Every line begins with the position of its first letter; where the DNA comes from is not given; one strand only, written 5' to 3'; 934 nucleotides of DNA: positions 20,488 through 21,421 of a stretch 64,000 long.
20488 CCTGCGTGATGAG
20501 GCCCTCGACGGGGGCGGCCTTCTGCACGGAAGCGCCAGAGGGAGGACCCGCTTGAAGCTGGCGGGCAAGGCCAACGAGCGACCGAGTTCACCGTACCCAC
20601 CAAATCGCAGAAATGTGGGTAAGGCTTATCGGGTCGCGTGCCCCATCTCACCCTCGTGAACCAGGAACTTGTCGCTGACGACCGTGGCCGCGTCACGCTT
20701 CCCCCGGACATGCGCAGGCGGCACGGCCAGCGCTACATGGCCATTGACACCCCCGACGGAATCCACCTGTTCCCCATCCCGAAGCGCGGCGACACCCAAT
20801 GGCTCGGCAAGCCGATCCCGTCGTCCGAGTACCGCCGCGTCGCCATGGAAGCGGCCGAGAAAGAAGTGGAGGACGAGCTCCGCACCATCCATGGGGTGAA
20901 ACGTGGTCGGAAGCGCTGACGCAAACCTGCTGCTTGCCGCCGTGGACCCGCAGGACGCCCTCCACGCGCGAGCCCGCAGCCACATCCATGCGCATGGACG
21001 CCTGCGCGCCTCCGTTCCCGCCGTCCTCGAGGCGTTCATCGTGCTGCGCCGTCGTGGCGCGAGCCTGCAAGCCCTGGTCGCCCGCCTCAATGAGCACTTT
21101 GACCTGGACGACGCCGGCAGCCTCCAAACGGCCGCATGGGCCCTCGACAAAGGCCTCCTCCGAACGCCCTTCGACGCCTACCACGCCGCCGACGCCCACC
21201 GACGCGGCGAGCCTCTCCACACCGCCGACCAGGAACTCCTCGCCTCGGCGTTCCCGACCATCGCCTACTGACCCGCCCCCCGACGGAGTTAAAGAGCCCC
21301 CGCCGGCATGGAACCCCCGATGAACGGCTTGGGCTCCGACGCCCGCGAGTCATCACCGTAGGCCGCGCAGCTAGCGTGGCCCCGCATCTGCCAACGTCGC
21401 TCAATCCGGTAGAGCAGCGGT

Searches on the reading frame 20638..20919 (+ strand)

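Call 5: search_protein_families(library=pfam, proteins=[window:20638-20919:+], max_evalue=1)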
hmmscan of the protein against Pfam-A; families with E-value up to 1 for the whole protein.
window:20638-20919:+ (93 aa): 1 family
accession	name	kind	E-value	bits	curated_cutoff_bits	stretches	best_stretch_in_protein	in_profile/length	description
PF04014.23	MazE_antitoxin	-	0.058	13.8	24.7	1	15-30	6-21/48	Antidote-toxin recognition MazE, bacterial antitoxin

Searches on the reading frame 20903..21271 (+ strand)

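Call 5: search_protein_families(library=pfam, proteins=[window:20903-21271:+], max_evalue=1)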
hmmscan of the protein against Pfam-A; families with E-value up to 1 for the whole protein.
window:20903-21271:+ (122 aa): 1 family
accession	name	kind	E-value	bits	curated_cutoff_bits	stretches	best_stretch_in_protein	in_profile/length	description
PF01850.27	PIN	-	1.3e-05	26.2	23.6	1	6-112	4-114/120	PIN domain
